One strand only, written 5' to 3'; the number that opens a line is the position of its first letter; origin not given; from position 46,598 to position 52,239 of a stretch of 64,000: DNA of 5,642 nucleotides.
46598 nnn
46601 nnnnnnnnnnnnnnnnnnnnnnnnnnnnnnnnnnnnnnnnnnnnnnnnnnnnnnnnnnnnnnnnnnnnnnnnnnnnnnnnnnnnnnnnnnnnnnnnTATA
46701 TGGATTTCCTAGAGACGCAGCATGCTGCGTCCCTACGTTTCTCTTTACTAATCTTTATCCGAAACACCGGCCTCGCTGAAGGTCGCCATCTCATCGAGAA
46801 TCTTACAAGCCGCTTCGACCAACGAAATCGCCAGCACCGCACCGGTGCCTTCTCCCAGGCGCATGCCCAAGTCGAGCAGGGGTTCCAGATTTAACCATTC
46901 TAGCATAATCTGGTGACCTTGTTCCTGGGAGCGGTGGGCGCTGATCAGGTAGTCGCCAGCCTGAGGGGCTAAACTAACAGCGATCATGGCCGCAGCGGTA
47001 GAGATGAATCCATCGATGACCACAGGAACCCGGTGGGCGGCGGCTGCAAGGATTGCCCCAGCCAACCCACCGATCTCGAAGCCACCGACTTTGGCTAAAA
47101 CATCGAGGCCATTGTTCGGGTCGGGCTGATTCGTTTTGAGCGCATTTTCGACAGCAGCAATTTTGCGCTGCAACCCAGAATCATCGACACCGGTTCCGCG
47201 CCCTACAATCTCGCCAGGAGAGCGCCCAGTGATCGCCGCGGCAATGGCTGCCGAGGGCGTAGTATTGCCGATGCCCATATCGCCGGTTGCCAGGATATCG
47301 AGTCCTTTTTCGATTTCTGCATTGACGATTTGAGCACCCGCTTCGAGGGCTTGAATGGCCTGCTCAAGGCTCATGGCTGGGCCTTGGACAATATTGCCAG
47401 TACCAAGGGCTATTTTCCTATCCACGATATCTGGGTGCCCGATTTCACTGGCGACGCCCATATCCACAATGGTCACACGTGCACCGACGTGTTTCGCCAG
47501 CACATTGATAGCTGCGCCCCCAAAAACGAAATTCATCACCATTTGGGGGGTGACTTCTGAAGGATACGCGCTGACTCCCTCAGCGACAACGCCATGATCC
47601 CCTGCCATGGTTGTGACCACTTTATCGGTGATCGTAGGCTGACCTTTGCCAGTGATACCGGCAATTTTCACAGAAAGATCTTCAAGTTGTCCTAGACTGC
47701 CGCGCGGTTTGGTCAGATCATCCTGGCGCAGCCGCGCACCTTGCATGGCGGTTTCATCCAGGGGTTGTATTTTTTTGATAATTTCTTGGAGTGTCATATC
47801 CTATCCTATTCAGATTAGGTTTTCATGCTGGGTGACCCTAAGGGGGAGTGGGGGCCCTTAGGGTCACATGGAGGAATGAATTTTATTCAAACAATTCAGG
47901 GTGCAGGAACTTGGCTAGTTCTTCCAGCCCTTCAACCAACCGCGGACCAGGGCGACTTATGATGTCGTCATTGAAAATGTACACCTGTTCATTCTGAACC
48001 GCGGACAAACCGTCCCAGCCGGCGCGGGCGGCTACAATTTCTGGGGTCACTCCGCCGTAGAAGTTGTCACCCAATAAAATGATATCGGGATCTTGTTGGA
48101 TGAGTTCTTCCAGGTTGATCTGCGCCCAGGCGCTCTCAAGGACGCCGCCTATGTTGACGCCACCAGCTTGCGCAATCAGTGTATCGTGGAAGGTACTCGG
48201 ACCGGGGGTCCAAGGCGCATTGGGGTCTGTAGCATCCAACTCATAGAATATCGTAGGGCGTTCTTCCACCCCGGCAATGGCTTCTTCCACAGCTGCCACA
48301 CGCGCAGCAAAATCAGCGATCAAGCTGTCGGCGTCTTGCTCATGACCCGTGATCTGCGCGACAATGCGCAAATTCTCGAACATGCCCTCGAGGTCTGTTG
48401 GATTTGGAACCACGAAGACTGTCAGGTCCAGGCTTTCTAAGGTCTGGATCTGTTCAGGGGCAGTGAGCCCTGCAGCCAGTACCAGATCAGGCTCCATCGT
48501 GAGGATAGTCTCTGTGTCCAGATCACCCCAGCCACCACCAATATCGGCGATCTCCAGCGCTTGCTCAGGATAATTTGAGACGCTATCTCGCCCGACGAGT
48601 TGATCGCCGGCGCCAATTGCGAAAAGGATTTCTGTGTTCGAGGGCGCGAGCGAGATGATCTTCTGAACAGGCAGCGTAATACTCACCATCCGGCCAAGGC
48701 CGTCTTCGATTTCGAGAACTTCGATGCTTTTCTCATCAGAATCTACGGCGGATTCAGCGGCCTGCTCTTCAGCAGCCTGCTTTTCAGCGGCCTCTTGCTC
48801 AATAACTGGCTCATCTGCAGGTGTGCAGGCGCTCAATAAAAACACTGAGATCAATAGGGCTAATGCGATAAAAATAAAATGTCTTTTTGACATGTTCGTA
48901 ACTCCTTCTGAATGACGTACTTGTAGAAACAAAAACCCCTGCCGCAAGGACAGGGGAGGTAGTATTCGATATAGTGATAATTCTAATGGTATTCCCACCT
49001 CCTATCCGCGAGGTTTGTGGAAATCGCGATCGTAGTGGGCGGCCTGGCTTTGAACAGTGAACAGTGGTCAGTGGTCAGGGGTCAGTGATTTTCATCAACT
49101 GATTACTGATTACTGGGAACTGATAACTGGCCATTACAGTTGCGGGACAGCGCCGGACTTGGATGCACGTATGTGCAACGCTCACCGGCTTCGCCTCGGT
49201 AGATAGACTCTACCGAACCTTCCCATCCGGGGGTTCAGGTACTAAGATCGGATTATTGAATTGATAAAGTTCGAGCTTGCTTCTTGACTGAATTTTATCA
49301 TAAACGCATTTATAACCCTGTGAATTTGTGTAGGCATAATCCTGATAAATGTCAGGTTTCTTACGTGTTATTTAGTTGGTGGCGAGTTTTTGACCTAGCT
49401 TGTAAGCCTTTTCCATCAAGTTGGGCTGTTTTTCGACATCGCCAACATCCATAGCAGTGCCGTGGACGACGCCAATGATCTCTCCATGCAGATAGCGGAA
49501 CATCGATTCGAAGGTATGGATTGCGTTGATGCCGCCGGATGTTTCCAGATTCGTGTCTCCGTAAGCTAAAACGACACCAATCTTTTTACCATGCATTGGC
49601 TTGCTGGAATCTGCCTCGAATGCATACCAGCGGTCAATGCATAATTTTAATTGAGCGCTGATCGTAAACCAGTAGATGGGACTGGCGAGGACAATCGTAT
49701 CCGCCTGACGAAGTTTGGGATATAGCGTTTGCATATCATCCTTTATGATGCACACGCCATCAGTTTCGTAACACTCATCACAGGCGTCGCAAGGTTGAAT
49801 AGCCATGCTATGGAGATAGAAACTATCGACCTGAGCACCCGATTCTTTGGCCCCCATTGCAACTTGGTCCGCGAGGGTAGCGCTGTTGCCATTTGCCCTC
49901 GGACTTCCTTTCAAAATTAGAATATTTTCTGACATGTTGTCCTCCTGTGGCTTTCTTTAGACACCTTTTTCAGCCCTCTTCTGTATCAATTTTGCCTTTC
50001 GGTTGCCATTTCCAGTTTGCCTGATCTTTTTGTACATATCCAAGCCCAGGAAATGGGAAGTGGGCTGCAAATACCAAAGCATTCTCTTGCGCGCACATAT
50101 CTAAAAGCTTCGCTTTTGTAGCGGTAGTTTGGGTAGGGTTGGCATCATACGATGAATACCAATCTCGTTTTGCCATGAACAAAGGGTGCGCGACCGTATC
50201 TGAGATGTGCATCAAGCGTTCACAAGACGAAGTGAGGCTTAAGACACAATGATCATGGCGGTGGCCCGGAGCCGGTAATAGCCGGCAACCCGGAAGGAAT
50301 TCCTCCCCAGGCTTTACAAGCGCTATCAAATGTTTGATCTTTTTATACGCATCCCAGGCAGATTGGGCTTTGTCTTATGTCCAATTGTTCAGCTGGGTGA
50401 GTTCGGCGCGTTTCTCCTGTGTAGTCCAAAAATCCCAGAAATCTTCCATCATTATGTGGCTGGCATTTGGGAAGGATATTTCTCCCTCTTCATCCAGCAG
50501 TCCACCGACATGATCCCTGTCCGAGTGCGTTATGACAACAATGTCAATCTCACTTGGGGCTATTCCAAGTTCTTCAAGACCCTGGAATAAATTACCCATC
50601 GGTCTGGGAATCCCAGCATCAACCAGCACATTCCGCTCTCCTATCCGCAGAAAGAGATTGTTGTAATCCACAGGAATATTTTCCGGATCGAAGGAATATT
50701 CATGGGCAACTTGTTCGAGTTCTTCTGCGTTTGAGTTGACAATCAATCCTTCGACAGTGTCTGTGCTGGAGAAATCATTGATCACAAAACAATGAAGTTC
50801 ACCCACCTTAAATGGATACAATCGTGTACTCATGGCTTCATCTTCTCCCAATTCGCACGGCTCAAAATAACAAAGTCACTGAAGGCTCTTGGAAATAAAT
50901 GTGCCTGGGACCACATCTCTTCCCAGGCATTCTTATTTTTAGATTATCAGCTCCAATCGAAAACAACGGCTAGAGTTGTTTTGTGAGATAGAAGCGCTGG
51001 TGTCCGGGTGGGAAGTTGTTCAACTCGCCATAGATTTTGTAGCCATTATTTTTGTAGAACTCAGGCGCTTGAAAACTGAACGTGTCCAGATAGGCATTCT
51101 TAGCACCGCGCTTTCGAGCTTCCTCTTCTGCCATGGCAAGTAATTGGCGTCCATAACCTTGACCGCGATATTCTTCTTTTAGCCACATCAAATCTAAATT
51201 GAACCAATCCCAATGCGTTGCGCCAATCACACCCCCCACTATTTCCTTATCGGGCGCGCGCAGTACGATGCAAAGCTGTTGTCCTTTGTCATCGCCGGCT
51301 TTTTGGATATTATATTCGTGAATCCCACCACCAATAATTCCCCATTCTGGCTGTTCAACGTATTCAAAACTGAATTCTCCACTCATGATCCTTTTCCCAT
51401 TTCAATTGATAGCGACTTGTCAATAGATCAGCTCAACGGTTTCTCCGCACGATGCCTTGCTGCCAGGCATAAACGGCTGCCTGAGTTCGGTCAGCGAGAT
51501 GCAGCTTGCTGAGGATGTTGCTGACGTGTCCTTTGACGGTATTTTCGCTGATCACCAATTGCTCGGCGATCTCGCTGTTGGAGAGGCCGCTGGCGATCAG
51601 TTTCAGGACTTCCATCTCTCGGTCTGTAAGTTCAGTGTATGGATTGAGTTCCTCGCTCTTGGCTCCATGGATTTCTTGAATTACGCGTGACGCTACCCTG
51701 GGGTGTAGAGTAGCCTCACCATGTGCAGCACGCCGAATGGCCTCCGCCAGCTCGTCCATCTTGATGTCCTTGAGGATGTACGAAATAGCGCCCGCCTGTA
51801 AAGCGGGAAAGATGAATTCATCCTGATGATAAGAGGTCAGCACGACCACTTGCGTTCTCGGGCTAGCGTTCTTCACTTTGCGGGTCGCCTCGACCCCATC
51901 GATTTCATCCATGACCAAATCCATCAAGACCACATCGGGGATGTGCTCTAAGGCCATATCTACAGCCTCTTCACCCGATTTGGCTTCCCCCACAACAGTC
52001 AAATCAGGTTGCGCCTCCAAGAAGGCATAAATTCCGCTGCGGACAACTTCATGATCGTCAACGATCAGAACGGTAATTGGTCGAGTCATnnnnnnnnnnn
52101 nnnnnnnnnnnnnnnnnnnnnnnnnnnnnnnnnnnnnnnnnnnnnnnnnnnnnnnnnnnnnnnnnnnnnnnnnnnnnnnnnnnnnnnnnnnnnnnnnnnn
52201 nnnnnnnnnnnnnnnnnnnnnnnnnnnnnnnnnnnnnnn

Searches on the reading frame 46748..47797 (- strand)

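Call 38: search_protein_families(library=pfam, proteins=[window:46748-47797:-], max_evalue=0.0001)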
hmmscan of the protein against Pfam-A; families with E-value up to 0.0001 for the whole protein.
window:46748-47797:- (349 aa): 1 family
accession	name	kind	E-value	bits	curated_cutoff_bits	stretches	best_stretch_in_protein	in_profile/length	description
PF02277.22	DBI_PRT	-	2.6e-141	471.1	22.6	1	10-345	1-329/329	Phosphoribosyltransferase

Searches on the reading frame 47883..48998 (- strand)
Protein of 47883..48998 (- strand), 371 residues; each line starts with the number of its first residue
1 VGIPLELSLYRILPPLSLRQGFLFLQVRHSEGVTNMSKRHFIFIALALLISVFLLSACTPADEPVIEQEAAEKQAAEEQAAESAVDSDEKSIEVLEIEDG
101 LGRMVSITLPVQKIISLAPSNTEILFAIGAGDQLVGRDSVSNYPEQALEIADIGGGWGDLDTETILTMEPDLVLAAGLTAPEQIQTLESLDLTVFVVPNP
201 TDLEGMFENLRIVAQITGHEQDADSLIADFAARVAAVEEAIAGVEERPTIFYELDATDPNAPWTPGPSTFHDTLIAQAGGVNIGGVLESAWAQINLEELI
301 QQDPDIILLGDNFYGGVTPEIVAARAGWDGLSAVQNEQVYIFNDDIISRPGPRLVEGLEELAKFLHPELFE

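Call 38: search_protein_families(library=pfam, proteins=[window:47883-48998:-], max_evalue=0.0001)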
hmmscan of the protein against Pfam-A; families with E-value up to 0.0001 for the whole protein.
window:47883-48998:- (371 aa): 1 family
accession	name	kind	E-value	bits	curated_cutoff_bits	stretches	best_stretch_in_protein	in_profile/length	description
PF01497.23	Peripla_BP_2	-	2.8e-34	119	27.5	1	114-342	1-231/235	Periplasmic binding protein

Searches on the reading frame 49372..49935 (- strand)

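Call 38: search_protein_families(library=pfam, proteins=[window:49372-49935:-], max_evalue=0.0001)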
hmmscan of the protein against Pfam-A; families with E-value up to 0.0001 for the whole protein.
window:49372-49935:- (187 aa): 2 families
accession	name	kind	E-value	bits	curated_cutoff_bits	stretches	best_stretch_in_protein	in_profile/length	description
PF03358.20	FMN_red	-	4.5e-25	88.4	24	1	4-151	2-137/152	NADPH-dependent FMN reductase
PF02525.22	Flavodoxin_2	-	1.2e-20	74.5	27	1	4-183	2-197/198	Flavodoxin-like fold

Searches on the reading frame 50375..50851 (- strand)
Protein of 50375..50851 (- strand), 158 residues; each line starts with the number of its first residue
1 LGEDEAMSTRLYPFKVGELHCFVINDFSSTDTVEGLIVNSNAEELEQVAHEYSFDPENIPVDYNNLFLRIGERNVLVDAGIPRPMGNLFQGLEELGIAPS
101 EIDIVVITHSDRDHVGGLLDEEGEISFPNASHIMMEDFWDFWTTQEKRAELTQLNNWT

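Call 38: search_protein_families(library=pfam, proteins=[window:50375-50851:-], max_evalue=0.0001)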
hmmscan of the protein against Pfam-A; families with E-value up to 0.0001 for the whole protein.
window:50375-50851:- (158 aa): 2 families
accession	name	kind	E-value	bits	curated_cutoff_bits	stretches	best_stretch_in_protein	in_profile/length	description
PF00753.33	Lactamase_B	-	1.1e-11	45.5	22.7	1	64-120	7-62/196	Metallo-beta-lactamase superfamily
PF12706.13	Lactamase_B_2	-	4.3e-05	23.6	27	1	73-120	1-49/200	Beta-lactamase superfamily domain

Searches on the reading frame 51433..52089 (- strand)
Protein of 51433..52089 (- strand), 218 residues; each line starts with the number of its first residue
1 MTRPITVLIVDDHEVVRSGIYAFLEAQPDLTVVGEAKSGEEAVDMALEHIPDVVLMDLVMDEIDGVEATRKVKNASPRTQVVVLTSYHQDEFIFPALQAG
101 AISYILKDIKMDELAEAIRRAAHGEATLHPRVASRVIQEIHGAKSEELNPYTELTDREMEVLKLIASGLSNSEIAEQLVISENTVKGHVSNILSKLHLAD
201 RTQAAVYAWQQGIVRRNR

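Call 38: search_protein_families(library=pfam, proteins=[window:51433-52089:-], max_evalue=0.0001)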
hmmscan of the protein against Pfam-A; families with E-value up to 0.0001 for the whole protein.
window:51433-52089:- (218 aa): 3 families
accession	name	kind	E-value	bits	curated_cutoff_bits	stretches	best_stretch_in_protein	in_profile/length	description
PF00072.30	Response_reg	-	5.6e-28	97.8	30.2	1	7-119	1-111/111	Response regulator receiver domain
PF00196.25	GerE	-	1.2e-21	76.5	23.5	1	153-208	2-57/57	Bacterial regulatory proteins, luxR family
PF08281.18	Sigma70_r4_2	-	1e-06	28.7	25.7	1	153-196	10-54/54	Sigma-70, region 4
